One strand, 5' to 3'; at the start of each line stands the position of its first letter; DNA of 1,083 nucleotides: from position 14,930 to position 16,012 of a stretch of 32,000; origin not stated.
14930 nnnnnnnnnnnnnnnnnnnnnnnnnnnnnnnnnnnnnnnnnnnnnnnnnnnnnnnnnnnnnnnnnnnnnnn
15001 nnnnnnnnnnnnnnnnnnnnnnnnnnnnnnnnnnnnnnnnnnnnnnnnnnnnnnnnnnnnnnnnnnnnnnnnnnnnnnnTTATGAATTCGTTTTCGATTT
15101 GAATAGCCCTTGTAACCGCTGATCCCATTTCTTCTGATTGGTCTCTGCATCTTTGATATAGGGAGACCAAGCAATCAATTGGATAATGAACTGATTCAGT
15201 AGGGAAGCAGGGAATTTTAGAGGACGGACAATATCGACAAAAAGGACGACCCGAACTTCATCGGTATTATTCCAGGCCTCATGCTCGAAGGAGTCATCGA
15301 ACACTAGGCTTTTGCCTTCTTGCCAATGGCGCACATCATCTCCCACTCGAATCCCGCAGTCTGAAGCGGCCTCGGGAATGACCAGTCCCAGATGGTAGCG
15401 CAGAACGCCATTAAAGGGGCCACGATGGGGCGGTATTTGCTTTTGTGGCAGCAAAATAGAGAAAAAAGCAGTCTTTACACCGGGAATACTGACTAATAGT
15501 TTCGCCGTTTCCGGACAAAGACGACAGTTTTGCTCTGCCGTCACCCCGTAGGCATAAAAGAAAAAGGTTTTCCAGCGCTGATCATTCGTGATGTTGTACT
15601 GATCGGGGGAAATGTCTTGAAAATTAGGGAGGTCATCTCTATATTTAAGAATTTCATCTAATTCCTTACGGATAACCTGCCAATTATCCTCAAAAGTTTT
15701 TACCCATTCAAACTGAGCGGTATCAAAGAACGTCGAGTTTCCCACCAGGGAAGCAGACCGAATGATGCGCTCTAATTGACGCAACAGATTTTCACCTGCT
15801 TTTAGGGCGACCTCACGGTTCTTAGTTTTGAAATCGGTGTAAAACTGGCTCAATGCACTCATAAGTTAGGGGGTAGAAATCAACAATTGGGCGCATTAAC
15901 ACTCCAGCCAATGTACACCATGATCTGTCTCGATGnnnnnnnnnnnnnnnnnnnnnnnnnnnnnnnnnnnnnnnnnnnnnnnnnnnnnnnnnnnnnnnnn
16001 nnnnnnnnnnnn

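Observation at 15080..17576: Three tandem, soluble AspH/LpxO-type Fe(II)/2OG dioxygenase paralogs sandwiched between the two FAALs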

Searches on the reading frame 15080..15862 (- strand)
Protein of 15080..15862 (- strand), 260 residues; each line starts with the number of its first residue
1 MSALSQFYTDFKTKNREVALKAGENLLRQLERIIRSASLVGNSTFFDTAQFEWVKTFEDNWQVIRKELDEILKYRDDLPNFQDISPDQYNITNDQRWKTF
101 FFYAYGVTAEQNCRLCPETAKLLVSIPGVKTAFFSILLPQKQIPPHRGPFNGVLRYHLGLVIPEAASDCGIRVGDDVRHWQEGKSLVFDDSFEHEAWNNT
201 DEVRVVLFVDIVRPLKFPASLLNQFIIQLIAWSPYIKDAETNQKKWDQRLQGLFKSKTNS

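Call 3: search_protein_families(library=pfam, proteins=[window:15080-15862:-], max_evalue=0.01)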
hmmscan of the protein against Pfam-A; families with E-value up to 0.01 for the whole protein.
window:15080-15862:- (260 aa): 1 family
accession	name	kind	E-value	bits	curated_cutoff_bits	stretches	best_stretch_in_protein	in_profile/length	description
PF05118.21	Asp_Arg_Hydrox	-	3.9e-59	199.4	22.6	1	58-214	1-157/157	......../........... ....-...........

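Call 5: search_protein_families(library=ncbifam, proteins=[window:15080-15862:-], max_evalue=0.001)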
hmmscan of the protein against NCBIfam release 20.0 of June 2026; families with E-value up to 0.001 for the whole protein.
window:15080-15862:- (260 aa): 2 families
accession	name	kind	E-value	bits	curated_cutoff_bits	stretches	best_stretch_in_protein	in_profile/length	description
NF052565.1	OrnLipAcylHsRhiz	equivalog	7.2e-88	294.1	450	1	27-250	26-249/259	ornithine lipid ester-linked acyl 2-hydroxylase OlsC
NF033391.2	lipid_A_LpxO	equivalog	1.5e-42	145.6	500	1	25-229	34-237/297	lipid A hydroxylase LpxO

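Call 6: search_solved_structures(query=window:15080-15862:-, max_evalue=0.01, show_alignments=2)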
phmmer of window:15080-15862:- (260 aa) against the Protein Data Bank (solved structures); distinct sequences matched with E-value up to 0.01: 11.
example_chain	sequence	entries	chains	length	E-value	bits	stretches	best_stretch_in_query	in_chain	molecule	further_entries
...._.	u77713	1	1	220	1.1e-27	100.2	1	47-218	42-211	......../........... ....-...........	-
9fvx_A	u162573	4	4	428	8e-27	97.4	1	47-218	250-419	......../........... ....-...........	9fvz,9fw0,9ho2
5jqy_A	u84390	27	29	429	8e-27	97.4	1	47-218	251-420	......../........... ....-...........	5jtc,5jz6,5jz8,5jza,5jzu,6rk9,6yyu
7yb9_A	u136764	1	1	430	8.1e-27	97.4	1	47-218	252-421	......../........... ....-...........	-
8re9_A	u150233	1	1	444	8.6e-27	97.3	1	47-218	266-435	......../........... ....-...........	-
9fvu_A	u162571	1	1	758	2.2e-26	95.9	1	47-218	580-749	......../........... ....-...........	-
8re5_A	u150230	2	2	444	3.1e-26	95.5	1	47-218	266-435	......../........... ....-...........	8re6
8re8_A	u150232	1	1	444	3.1e-26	95.5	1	47-218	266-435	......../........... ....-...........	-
8re7_A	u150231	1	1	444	1.2e-25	93.6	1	47-218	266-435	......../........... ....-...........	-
6q9f_A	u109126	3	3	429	2e-25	92.8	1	47-218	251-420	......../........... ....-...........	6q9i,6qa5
7e6j_A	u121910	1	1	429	2e-25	92.8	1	47-218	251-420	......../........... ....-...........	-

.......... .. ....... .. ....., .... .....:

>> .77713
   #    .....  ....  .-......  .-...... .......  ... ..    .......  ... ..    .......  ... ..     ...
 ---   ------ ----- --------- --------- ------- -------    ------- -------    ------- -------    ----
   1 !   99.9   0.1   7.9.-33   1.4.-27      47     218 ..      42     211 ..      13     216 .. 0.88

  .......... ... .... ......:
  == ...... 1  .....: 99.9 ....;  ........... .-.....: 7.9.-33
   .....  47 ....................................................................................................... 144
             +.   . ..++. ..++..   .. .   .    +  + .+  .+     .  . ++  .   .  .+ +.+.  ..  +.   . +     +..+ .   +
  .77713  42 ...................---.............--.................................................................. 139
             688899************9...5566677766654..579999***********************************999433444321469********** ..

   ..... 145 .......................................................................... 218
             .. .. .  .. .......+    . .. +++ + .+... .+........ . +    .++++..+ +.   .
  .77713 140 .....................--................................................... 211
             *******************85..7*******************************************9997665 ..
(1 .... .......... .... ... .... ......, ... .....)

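Call 8: find_encoding_contigs(protein=window:15083-15862:-, flank=10000, max_places=6)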
Protein window:15083-15862:- (260 aa): 2 contigs read that carry it; 2 places shown.
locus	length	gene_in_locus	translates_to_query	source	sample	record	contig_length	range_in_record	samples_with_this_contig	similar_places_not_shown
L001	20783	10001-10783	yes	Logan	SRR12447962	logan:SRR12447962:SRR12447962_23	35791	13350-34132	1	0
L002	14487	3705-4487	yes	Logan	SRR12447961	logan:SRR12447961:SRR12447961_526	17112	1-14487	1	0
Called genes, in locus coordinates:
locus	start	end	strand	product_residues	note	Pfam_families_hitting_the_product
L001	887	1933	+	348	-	-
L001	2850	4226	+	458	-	PF01554:MatE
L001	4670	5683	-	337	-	PF03706:LPG_synthase_TM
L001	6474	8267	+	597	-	PF00501:AMP-binding, PF23024:AMP-dom_DIP2-like (weak)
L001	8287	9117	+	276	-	PF05118:Asp_Arg_Hydrox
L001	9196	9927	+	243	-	PF05118:Asp_Arg_Hydrox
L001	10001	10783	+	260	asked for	PF05118:Asp_Arg_Hydrox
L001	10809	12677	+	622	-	PF00501:AMP-binding, PF23024:AMP-dom_DIP2-like (faint), PF24919:Mug62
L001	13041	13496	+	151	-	PF00550:PP-binding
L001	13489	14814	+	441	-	PF00155:Aminotran_1_2, PF00266:Aminotran_5 (weak)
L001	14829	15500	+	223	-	PF00300:His_Phos_1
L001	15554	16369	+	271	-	PF00106:adh_short, PF08659:KR, PF13561:adh_short_C2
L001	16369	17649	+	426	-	PF01555:N6_N4_Mtase (weak), PF01170:UPF0020 (faint)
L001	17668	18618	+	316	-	PF01545:Cation_efflux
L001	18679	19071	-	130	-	-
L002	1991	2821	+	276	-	PF05118:Asp_Arg_Hydrox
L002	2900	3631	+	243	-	PF05118:Asp_Arg_Hydrox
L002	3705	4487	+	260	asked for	PF05118:Asp_Arg_Hydrox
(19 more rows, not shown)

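Call 9: find_related_loci(query=A1, collection=genome_contigs, flank=10000)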
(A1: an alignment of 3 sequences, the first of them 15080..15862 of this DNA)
Query A1 (260 aa) in genome_contigs; peptide patterns used: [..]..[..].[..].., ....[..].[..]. (x = any residue, [..] = any of these).
372 stretches matched a pattern; 267 encode a relative of the query (tblastn E <= 1e-3); the best 80 are kept; 78 distinct loci.
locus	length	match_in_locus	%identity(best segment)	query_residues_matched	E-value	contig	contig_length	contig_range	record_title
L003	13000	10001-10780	98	1-260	2e-174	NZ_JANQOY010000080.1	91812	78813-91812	MAG: Acaryochloris sp. IP29b_bin.148 k99_3014024, whole genome shotgun sequence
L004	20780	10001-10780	97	1-260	2e-173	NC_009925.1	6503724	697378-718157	Acaryochloris marina MBIC11017, complete sequence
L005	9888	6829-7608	95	1-260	1e-171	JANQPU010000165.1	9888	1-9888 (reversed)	MAG: Acaryochloris sp. IP29b_bin.176 k99_1300022, whole genome shotgun sequence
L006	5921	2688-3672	93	1-260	3e-172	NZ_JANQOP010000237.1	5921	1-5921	MAG: Acaryochloris sp. IP29b_bin.137 k99_3081512, whole genome shotgun sequence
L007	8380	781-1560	90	1-260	2e-164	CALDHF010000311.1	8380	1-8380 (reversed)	MAG: uncultured Acaryochloris sp. isolate R2_Bin_METABAT__101_1 genome assembly, contig: c_000002840201, whole genome sh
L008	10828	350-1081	76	1-244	4e-123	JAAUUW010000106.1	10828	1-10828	MAG: Acaryochloridaceae cyanobacterium SU_2_1 NODE_1138_length_10828_cov_2.282030, whole genome shotgun sequence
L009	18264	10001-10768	63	2-257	4e-112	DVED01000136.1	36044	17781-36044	MAG TPA_asm: Oscillatoriales cyanobacterium M59_W2019_021 k99_68811, whole genome shotgun sequence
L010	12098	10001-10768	60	1-256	8e-107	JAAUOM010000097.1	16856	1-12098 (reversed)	MAG: Acaryochloris sp. CRU_2_0 NODE_740_length_16856_cov_7.82408, whole genome shotgun sequence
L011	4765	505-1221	59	9-247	1e-102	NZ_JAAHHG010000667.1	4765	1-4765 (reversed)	MAG: Okeania sp. SIO3B5 3B5_NODE_667, whole genome shotgun sequence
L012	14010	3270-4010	56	4-250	1e-100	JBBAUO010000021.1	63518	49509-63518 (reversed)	MAG: Microcystaceae cyanobacterium isolate EUL_299 ctg21-EUL_299, whole genome shotgun sequence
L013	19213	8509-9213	60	17-251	2e-97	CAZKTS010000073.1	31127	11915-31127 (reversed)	MAG TPA_asm: uncultured Bifidobacteriaceae bacterium isolate binchicken_co200_78 genome assembly, contig: k141_802214, w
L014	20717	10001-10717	59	17-255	3e-97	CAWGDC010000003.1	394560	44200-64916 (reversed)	MAG: uncultured Actinomycetes bacterium isolate MFD02248.bin.2.1 genome assembly, contig: contig_34177, whole genome sho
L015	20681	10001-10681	59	23-249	3e-96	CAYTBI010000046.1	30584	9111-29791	MAG TPA_asm: uncultured bacterium isolate SRP128890_co1_5 genome assembly, contig: NODE_2530_length_30584_cov_8.358577,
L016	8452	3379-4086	58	23-258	4e-96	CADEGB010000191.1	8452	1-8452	MAG: uncultured Gemmatimonadetes bacterium isolate Gemmatimonadetes sp. RBC063 genome assembly, contig: MAG063_191, whol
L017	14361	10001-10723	58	11-251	1e-95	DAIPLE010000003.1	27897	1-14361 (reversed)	MAG TPA_asm: Actinomycetota bacterium isolate CTOTU25330 NODE_224_length_27897_cov_8.569894, whole genome shotgun sequen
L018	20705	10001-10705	59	17-251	3e-95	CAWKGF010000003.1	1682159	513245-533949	MAG: uncultured Actinomycetes bacterium isolate MFD09222.bin.2.126 genome assembly, contig: contig_67085, whole genome s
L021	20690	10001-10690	57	20-249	1e-94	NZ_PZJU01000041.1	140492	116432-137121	Salinicola peritrichatus strain JCM 18795 Salinicola-peritrichatus_contig_41, whole genome shotgun sequence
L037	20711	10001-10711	56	13-254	4e-90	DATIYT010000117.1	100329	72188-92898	MAG TPA_asm: Stellaceae bacterium isolate SMAG_U15282 k141_3080701, whole genome shotgun sequence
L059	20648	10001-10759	39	9-260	4e-60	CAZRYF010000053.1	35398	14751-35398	MAG TPA_asm: uncultured Enterobacterales bacterium isolate SRP200020_co5_396 genome assembly, contig: NODE_1771_length_3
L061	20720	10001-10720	44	5-246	7e-58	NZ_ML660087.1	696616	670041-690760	Exilibacterium tricleocarpae strain R142 Scaffold1, whole genome shotgun sequence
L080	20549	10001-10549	42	45-230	4e-41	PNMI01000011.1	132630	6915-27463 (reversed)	MAG: Sphingobacteriaceae bacterium isolate FW.025 FD_1000067_132630, whole genome shotgun sequence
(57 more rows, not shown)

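Call 10: find_homologous_proteins(query=window:15083-15862:-, max_evalue=1e-10)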
Query window:15083-15862:- (260 aa): 5617 proteins with E <= 1e-10 among 5952 candidates; the best 120 are listed.
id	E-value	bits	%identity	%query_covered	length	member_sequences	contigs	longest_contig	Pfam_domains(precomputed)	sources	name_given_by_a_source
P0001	8.9e-170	581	97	100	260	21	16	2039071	PF05118.22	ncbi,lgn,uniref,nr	ncbi:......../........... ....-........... domain-containing protein [Acaryochloris sp. CCMEE 5410]|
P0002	1.3e-159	548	91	98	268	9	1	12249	PF05118.22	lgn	-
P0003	1.6e-148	511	83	100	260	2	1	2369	PF05118.22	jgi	jgi:ornithine lipid ester-linked acyl 2-hydroxylase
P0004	4.2e-148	510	83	100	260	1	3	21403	PF05118.22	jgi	jgi:beta-hydroxylase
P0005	1.5e-147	508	82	100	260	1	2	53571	PF05118.22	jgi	jgi:beta-hydroxylase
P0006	1.9e-137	475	82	93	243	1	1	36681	PF05118.22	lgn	-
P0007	6.9e-137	473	82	93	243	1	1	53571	PF05118.22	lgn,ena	-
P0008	1.1e-126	440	76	94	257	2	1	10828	PF05118.22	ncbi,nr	ncbi:MAG: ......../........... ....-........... domain-containing protein [Acaryochloridaceae cyanob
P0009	2.8e-113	396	60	99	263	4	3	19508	PF05118.22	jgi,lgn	jgi:beta-hydroxylase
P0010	1.7e-108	380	62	98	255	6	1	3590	PF05118.22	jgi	jgi:ornithine lipid ester-linked acyl 2-hydroxylase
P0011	5.7e-108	378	64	93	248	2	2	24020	PF05118.22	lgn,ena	-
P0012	5.9e-108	378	61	97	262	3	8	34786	PF05118.22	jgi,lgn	jgi:beta-hydroxylase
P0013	7.1e-108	378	59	98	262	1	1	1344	PF05118.22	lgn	-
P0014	7.2e-108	378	63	98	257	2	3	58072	PF05118.22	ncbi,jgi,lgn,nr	ncbi:MAG TPA: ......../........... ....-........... domain-containing protein [Oscillatoriales cyano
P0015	9.5e-108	377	62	95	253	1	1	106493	PF05118.22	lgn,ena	-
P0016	1.2e-107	377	60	99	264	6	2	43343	PF05118.22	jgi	jgi:ornithine lipid ester-linked acyl 2-hydroxylase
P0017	9.8e-107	374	64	92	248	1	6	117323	PF05118.22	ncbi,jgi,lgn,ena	jgi:beta-hydroxylase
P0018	1.7e-106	373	57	98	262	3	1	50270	PF05118.22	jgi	jgi:ornithine lipid ester-linked acyl 2-hydroxylase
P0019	2.5e-106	373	61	95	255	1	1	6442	PF05118.22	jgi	jgi:ornithine lipid ester-linked acyl 2-hydroxylase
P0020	4.1e-106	372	59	100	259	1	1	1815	PF05118.22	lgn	-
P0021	4.7e-106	372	63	94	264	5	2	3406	PF05118.22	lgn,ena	-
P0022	5.6e-106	372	62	93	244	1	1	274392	PF05118.22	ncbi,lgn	ncbi:MAG: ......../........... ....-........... domain-containing protein [Microcoleaceae cyanobacte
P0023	8.2e-106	371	60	97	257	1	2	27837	PF05118.22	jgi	jgi:ornithine lipid ester-linked acyl 2-hydroxylase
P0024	1.4e-105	370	60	96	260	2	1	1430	PF05118.22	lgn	-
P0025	4.9e-105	369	59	98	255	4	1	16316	PF05118.22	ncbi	ncbi:MAG: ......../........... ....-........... domain-containing protein [Geitlerinemataceae cyanob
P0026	8.6e-105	368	60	98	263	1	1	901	PF05118.22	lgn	-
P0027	9.0e-105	368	62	95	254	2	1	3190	PF05118.22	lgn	-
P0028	1.2e-104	367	60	95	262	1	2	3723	PF05118.22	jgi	jgi:ornithine lipid ester-linked acyl 2-hydroxylase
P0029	1.6e-104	367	59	98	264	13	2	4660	PF05118.22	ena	-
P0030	1.8e-104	367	59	98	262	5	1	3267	PF05118.22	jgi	jgi:ornithine lipid ester-linked acyl 2-hydroxylase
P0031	9.9e-104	364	59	97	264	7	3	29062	PF05118.22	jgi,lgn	jgi:beta-hydroxylase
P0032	2.1e-103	363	58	99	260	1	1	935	PF05118.22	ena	-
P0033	3.4e-103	363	60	95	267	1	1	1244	PF05118.22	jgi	jgi:ornithine lipid ester-linked acyl 2-hydroxylase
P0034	3.5e-103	363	59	98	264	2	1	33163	PF05118.22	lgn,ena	-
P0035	3.6e-103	362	60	96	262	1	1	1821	PF05118.22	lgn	-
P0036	4.1e-103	362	61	93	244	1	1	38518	PF05118.22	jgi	jgi:beta-hydroxylase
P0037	5.0e-103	362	60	97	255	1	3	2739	PF05118.22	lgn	-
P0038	6.1e-103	362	59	94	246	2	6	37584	PF05118.22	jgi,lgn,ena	jgi:beta-hydroxylase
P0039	6.8e-103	362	60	98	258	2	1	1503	PF05118.22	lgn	-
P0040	7.1e-103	362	61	91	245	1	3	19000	PF05118.22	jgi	jgi:ornithine lipid ester-linked acyl 2-hydroxylase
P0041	8.9e-103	361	59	97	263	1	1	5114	PF05118.22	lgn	-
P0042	1.3e-102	361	61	94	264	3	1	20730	PF05118.22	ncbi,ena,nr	ncbi:MAG: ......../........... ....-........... domain-containing protein [Prochloraceae cyanobacter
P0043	1.4e-102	361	59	95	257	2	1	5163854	PF05118.22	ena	-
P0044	1.6e-102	360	58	99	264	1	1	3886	PF05118.22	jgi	jgi:beta-hydroxylase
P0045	1.7e-102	360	60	97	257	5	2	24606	PF05118.22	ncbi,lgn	-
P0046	1.8e-102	360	59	96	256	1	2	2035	PF05118.22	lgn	-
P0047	1.9e-102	360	58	96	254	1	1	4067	PF05118.22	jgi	jgi:beta-hydroxylase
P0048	3.7e-102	359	57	98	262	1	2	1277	PF05118.22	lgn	-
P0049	3.9e-102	359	60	95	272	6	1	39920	PF05118.22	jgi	jgi:beta-hydroxylase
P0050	4.0e-102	359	57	95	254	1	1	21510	PF05118.22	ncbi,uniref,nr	ncbi:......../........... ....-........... domain-containing protein [Nostoc sp. CHAB 5784]|uniref:a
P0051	4.0e-102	359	56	98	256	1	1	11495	PF05118.22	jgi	jgi:ornithine lipid ester-linked acyl 2-hydroxylase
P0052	7.2e-102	358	59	95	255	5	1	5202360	PF05118.22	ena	-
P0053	7.8e-102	358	60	95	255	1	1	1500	PF05118.22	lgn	-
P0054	1.1e-101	358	60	98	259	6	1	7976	PF05118.22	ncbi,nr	ncbi:MAG: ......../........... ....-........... domain-containing protein [Acaryochloridaceae cyanob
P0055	1.3e-101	357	59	94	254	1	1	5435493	PF05118.22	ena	-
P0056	1.9e-101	357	60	93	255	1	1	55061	PF05118.22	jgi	-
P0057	2.2e-101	357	55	99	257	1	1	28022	PF05118.22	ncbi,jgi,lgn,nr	ncbi:MAG: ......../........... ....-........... domain-containing protein [Oculatellaceae cyanobacte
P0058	2.2e-101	357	62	92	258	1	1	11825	PF05118.22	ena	-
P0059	2.6e-101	356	60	97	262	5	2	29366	PF05118.22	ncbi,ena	-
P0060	5.6e-101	355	57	98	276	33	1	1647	PF05118.22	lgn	-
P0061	6.5e-101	355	60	94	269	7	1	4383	PF05118.22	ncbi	-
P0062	7.3e-101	355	58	94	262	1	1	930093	PF05118.22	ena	-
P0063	1.2e-100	354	59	97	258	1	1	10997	PF05118.22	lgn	-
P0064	1.2e-100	354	59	93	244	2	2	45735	PF05118.22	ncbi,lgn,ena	-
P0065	1.2e-100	354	61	90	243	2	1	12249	PF05118.22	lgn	-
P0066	1.6e-100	354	59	96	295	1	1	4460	PF05118.22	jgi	jgi:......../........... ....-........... (cupin superfamily)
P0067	2.2e-100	353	62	93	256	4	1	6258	PF05118.22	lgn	-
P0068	4.4e-100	352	57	98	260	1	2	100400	PF05118.22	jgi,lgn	jgi:beta-hydroxylase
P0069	5.6e-100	352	58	95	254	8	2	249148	PF05118.22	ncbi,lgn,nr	ncbi:MAG: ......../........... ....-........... domain-containing protein [Nostoc sp. DedQUE01]|nr:a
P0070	6.0e-100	352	60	93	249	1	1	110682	PF05118.22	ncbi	ncbi:MAG: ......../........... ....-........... domain-containing protein [Cyanophyceae cyanobacteri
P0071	1.0e-99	351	61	90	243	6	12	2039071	PF05118.22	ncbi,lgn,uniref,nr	ncbi:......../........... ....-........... domain-containing protein [Acaryochloris sp. CCMEE 5410]|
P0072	1.3e-99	351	63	91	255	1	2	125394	PF05118.22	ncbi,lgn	ncbi:MAG: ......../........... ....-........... domain-containing protein [Cyanobacteria bacterium P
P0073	2.6e-99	350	62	92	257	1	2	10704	PF05118.22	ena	-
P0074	2.9e-99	350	61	89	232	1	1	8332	PF05118.22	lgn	-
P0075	3.4e-99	349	59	91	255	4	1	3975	PF05118.22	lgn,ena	-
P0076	3.5e-99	349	60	90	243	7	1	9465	PF05118.22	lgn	-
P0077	3.6e-99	349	60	92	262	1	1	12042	PF05118.22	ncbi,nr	ncbi:MAG: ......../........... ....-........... domain-containing protein [Acaryochloridaceae cyanob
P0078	4.5e-99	349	59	95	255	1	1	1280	PF05118.22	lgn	-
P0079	4.6e-99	349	61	91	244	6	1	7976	PF05118.22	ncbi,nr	ncbi:MAG: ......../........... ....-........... domain-containing protein [Acaryochloridaceae cyanob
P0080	4.7e-99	349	62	91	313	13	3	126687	PF05118.22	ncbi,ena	-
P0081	5.6e-99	349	61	91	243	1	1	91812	PF05118.22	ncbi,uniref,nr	ncbi:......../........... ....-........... domain-containing protein [Acaryochloris sp. IP29b_bin.14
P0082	6.0e-99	349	58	95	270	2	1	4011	PF05118.22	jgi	jgi:ornithine lipid ester-linked acyl 2-hydroxylase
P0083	6.2e-99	349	59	94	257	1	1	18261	PF05118.22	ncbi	ncbi:MAG: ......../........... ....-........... domain-containing protein [Xenococcaceae cyanobacter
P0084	6.5e-99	349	60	93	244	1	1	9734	PF05118.22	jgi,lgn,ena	jgi:beta-hydroxylase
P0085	8.3e-99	348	60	90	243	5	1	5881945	PF05118.22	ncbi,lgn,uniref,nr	ncbi:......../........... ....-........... domain-containing protein [Acaryochloris marina]|uniref:a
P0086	1.0e-98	348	56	98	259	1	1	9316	PF05118.22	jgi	jgi:ornithine lipid ester-linked acyl 2-hydroxylase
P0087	1.2e-98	348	59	90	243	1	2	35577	PF05118.22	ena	-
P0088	1.6e-98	347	57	97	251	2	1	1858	PF05118.22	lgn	-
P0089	1.7e-98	347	55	96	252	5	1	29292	PF05118.22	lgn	-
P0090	1.7e-98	347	61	93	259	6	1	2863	PF05118.22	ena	-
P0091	2.9e-98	346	62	92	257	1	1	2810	PF05118.22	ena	-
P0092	3.2e-98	346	55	98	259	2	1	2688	PF05118.22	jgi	jgi:ornithine lipid ester-linked acyl 2-hydroxylase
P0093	3.4e-98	346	58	96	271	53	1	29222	PF05118.22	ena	-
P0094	4.1e-98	346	55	98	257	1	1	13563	PF05118.22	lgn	-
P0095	4.4e-98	346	59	95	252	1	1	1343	PF05118.22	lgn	-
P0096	5.7e-98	345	61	90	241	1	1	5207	PF05118.22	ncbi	ncbi:MAG: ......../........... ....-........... domain-containing protein [Cyanobacteria bacterium P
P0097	5.8e-98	345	61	90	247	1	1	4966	PF05118.22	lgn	-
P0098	6.5e-98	345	60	93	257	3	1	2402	PF05118.22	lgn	-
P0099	6.7e-98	345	61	87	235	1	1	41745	PF05118.22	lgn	-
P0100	7.6e-98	345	57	97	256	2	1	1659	PF05118.22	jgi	jgi:ornithine lipid ester-linked acyl 2-hydroxylase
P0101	1.0e-97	345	57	96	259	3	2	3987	PF05118.22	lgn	-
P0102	1.1e-97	345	59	95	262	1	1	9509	PF05118.22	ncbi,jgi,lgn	jgi:beta-hydroxylase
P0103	1.1e-97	344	57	93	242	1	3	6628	PF05118.22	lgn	-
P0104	1.6e-97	344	60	93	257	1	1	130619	PF05118.22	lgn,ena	-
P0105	1.7e-97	344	56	98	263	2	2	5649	PF05118.22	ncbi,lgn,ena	-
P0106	1.8e-97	344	59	95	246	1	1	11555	PF05118.22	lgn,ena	-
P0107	1.9e-97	344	56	95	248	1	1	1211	PF05118.22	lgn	-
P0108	2.1e-97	344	58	93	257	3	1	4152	PF05118.22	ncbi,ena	-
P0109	2.2e-97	344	61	91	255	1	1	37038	PF05118.22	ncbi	ncbi:MAG: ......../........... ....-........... domain-containing protein [Cyanobacteria bacterium P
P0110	2.2e-97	343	56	97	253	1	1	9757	PF05118.22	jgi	jgi:ornithine lipid ester-linked acyl 2-hydroxylase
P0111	2.5e-97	343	61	92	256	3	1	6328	PF05118.22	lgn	-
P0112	2.9e-97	343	59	95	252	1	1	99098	PF05118.22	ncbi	ncbi:MAG: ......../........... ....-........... domain-containing protein [Waterburya sp.]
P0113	3.1e-97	343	60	92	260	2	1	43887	PF05118.22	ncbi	ncbi:MAG: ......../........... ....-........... domain-containing protein [Cyanobacteria bacterium P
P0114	3.5e-97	343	61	93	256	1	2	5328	PF05118.22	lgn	-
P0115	3.8e-97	343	60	92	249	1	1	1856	PF05118.22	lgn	-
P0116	4.0e-97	343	55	97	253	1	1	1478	PF05118.22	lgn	-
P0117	4.1e-97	343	57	94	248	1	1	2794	PF05118.22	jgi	jgi:ornithine lipid ester-linked acyl 2-hydroxylase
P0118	4.7e-97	342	57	92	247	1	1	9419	PF05118.22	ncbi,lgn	-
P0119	5.1e-97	342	60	90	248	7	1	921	PF05118.22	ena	-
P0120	5.3e-97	342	57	95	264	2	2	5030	PF05118.22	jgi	jgi:beta-hydroxylase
